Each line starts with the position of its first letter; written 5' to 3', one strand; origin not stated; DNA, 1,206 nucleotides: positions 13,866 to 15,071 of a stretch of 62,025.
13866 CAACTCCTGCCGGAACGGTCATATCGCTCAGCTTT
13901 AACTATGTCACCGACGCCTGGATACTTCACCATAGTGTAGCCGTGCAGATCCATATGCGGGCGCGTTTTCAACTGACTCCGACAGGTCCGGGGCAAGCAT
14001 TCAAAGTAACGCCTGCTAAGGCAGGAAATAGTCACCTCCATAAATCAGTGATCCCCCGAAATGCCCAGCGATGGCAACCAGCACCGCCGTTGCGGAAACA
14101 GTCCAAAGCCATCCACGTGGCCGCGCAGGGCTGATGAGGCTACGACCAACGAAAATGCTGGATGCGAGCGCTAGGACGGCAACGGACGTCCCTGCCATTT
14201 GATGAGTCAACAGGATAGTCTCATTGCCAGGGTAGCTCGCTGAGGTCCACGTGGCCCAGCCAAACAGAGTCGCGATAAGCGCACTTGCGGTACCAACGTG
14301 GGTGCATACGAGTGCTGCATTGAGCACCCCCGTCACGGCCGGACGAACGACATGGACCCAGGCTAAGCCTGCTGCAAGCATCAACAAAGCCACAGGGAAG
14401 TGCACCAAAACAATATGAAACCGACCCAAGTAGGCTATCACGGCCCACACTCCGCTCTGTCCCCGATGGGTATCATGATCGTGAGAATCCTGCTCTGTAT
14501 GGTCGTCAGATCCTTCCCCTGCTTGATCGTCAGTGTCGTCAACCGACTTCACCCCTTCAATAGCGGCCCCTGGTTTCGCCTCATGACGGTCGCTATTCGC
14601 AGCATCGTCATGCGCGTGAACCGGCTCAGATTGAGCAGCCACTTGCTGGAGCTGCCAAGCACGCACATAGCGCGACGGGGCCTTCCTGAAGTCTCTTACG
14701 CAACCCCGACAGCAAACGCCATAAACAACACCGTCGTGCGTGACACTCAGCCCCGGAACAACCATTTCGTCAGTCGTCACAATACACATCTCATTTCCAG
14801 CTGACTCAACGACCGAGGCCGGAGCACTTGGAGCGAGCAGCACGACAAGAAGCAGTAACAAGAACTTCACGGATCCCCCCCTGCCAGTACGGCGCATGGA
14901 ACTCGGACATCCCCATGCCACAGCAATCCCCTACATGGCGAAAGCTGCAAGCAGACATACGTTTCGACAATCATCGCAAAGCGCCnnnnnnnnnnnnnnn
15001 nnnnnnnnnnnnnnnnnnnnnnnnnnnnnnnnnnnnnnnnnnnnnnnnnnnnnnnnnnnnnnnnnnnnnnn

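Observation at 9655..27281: Cu/Ag homeostasis block with four separate TRASH/YHS modules, lying largely in a lower-GC segment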

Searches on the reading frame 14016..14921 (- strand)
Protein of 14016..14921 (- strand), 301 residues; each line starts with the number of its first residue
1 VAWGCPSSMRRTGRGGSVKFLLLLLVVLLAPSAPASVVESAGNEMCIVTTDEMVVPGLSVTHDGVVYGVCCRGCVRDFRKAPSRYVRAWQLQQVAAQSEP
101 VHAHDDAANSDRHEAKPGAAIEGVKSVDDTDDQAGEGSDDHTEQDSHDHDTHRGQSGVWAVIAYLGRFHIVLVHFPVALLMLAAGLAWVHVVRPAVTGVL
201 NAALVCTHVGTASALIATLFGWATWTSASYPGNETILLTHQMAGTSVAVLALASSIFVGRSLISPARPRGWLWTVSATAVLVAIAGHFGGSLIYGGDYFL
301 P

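Call 4: search_protein_families(library=pfam, proteins=[window:14016-14921:-], max_evalue=0.01)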
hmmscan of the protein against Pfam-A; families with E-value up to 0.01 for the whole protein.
window:14016-14921:- (301 aa): 2 families
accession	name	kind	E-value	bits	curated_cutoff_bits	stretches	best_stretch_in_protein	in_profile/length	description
PF09990.14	DUF2231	-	5.8e-06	26.9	26.4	1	169-294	5-131/139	Predicted membrane protein (DUF2231)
PF04945.19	YHS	-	0.0092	16.4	30.3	0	60-89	18-47/47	YHS domain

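Call 8: search_protein_families(library=ncbifam, proteins=[window:14016-14921:-], max_evalue=0.01)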
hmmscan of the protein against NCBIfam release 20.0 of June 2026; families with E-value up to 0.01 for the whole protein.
window:14016-14921:- (301 aa): 0 families

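Call 13: find_homologous_proteins(query=window:14016-14921:-, max_evalue=0.001)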
Query window:14016-14921:- (301 aa): 14 proteins with E <= 0.001 among 7542 candidates.
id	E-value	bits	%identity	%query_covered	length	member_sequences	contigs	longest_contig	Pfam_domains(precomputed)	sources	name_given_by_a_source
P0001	6.1e-192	655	100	97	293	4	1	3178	PF09990.15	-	-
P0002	3.6e-56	209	41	93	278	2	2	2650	PF09990.15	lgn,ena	-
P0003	4.1e-19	87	36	54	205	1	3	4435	PF09990.15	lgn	-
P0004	3.9e-11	61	38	46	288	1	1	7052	PF07635.17,PF09990.15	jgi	jgi:uncharacterized membrane protein/mono/diheme cytochrome c family protein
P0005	3.8e-9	55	27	78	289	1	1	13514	PF09990.15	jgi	jgi:uncharacterized membrane protein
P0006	8.6e-9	54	32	54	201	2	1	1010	-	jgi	jgi:uncharacterized membrane protein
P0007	1.9e-8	52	34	47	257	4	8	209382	PF07635.17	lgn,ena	-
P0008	3.0e-7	48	25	87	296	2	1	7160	PF09990.15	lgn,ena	-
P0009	3.1e-6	45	36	45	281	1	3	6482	PF07635.17,PF09990.15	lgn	-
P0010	3.2e-6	45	35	45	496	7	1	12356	PF07635.17,PF09990.15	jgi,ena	-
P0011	1.8e-5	43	32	45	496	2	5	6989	PF07635.17,PF09990.15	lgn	-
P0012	6.6e-5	41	37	46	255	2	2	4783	PF07635.17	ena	-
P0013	6.8e-5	41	33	45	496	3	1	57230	PF07635.17,PF09990.15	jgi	jgi:uncharacterized membrane protein/mono/diheme cytochrome c family protein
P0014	8.8e-5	40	30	46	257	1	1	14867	PF07635.17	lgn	-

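Call 15: find_encoding_contigs(protein=P0002, flank=10000, max_places=6)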
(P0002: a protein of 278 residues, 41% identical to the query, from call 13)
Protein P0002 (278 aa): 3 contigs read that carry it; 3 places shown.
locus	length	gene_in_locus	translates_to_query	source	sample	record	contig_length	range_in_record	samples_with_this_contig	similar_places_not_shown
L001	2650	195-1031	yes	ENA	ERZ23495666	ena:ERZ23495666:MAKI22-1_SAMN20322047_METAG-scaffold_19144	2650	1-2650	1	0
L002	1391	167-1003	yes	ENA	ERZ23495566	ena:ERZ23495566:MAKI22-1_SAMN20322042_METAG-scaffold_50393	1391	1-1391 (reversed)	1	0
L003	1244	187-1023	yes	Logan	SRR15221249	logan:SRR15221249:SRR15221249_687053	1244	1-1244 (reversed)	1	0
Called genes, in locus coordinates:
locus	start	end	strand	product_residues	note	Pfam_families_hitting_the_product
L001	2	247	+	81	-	?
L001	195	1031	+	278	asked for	PF09990:DUF2231 (weak)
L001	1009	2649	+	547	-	?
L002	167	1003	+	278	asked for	PF09990:DUF2231 (weak)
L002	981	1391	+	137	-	?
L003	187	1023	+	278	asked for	PF09990:DUF2231 (weak)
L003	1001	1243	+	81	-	?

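Call 16: find_encoding_contigs(protein=P0001, flank=10000, max_places=6)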
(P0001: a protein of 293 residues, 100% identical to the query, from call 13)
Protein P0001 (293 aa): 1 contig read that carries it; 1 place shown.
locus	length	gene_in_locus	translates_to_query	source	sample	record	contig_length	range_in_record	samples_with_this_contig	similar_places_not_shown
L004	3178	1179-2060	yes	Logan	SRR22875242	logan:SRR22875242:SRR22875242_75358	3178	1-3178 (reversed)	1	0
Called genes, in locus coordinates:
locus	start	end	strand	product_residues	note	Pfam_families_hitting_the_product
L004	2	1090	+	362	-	?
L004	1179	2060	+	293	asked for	PF09990:DUF2231 (weak)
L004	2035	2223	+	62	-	-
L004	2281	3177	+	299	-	?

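Call 17: search_protein_families(library=pfam, proteins=[L001:2-247:+, L001:1009-2649:+, L001:195-1031:+], max_evalue=0.01)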
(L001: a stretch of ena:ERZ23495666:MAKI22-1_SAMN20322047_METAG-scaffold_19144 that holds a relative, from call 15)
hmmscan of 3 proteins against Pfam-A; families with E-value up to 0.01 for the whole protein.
L001:2-247:+ (81 aa): 0 families

L001:1009-2649:+ (547 aa): 3 families
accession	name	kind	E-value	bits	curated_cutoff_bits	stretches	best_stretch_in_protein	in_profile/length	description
PF07732.21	Cu-oxidase_3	-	4.8e-38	130.3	21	1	87-196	4-117/119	Multicopper oxidase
PF00394.28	Cu-oxidase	-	7.9e-28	98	21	1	206-372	2-135/157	Multicopper oxidase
PF07731.20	Cu-oxidase_2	-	0.00012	22.3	20.4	0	155-196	95-136/137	Multicopper oxidase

L001:195-1031:+ (278 aa): 1 family
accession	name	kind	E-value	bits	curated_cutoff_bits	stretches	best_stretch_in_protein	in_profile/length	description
PF09990.14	DUF2231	-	8.6e-06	26.3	26.4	1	148-272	5-131/139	Predicted membrane protein (DUF2231)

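Call 74: search_solved_structures(query=A1, max_evalue=10)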
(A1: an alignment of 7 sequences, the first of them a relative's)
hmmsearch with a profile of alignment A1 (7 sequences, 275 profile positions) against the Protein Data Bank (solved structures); distinct sequences matched with E-value up to 10: 9.
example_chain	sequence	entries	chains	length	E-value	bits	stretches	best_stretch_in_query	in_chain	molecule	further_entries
9t5t_V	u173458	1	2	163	0.17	14.7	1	5-112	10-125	Photosystem II extrinsic protein V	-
6hwh_M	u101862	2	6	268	0.27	14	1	7-55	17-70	Cytochrome bc1 complex cytochrome c subunit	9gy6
8ovc_O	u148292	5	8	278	0.3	13.9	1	7-55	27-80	Cytochrome bc1 complex cytochrome c subunit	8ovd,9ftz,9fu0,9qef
6adq_C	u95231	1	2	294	0.35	13.7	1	7-55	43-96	Cytochrome bc1 complex cytochrome c subunit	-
8hcr_C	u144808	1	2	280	0.52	13.1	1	8-55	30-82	Cytochrome bc1 complex cytochrome c subunit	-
7e1v_O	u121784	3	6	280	0.52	13.1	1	8-55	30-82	Cytochrome bc1 complex cytochrome c subunit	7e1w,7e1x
5xis_A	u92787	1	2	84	4.5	10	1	65-119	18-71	E3 ubiquitin-protein ligase RNF168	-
5xit_E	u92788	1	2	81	4.7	10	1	65-119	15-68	E3 ubiquitin-protein ligase RNF168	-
5ydk_A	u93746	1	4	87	6.5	9.5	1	65-119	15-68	E3 ubiquitin-protein ligase RNF168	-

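Call 93: predict_structure(alignment_id=A1)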
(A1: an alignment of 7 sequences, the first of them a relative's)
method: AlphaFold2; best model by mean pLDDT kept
length: 293 residues; sequences in the alignment: 7
mean_pLDDT: 65.6   pTM: 0.51
mean pLDDT of the five models: 65.6, 62.4, 62.1, 61.4, 60.8
residues with pLDDT >= 90: 78; 70-90: 50; 50-70: 61; < 50: 104
segments of 3 or more residues with pLDDT < 50: 1-5, 22-62, 90-147
pLDDT, mean of each block of 10 residues (from residue 1): 50 65 39 36 37 44 55 61 57 41 39 37 39 44 52 63 70 94 92 94 93 85 86 93 95 82 94 90 79 57
secondary structure, 60 per line:
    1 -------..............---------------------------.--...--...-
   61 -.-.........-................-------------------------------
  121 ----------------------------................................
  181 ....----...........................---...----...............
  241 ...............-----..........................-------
elements in order: H8-21 E52-54 E57-59 H64-72 H74-89 H149-184 H189-215 H226-255 H261-286

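Call 95: fold_search(model_id=the predicted structure, library=pdb)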
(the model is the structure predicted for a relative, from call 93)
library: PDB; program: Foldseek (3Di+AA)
matches with E <= 10: 261; with E <= 0.001: 0
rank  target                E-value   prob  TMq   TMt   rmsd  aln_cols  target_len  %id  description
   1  6upw_L                3.9e-01  0.51  0.24  0.35   6.9       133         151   13  Metavinculin ABD-F-actin complex (released 2020-09-30)
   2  8tn1_A                5.7e-01  0.89  0.33  0.55   5.1       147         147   10  De novo designed protein binds poly ADP ribose polymerase inhibitors (PARPi) - apo (released 2024-04-24)
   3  4k0d_B                7.7e-01  0.47  0.24  0.38   7.2       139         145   13  Periplasmic sensor domain of sensor histidine kinase, Adeh_2942 (released 2013-06-12)
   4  6egc                  8.1e-01  0.69  0.30  0.50   5.3       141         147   13  Single-chain version of 2L4HC2_23 (PDB 5J0K) (released 2019-05-29)
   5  6zmq                  8.5e-01  0.41  0.24  0.14   8.0       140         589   21  Cytochrome c Heme Lyase CcmF (released 2021-05-19)
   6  8pw5_p                1.0e+00  0.60  0.28  0.31   4.9       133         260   12  CS respirasome from murine liver (released 2024-04-24)
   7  5xsd_L                1.1e+00  0.72  0.27  0.51   5.5       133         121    6  XylFII-LytSN complex mutant - D103A (released 2017-08-02)
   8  8otx_A                1.1e+00  0.44  0.26  0.09   9.4       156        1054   12  Cryo-EM structure of Strongylocentrotus purpuratus sperm-specific Na+/H+ exchanger SLC9C1 in nanodisc (released 2023-11-01)
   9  4k0d_A                1.1e+00  0.33  0.23  0.40   9.4       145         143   12  Periplasmic sensor domain of sensor histidine kinase, Adeh_2942 (released 2013-06-12)
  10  1ors_C                1.2e+00  0.20  0.21  0.35   7.8       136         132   16  X-ray structure of the KvAP potassium channel voltage sensor in complex with an Fab (released 2003-05-06)
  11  7wuw_C                1.2e+00  0.77  0.29  0.27   4.3       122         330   16  Crystal structure of AziU3/U2 from Streptomyces sahachiroi (released 2022-09-07)
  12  5w93_A                1.2e+00  0.60  0.28  0.50   5.5       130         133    8  p130Cas complex with paxillin LD1 (released 2017-09-06)
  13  6ujp                  1.2e+00  0.11  0.15  0.05  23.9       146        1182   12  P-glycoprotein mutant-F979A and C952A-with BDE100 (released 2020-05-27)
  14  8gs1_D                1.4e+00  0.72  0.26  0.23   4.6       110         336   15  Crystal structure of AziU2-U3 complex from Streptomyces sahachiroi NRRL2485 (released 2023-09-06)
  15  8c8q_C                1.4e+00  0.63  0.32  0.34   4.7       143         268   12  Cytochrome c oxidase from Schizosaccharomyces pombe (released 2023-03-01)
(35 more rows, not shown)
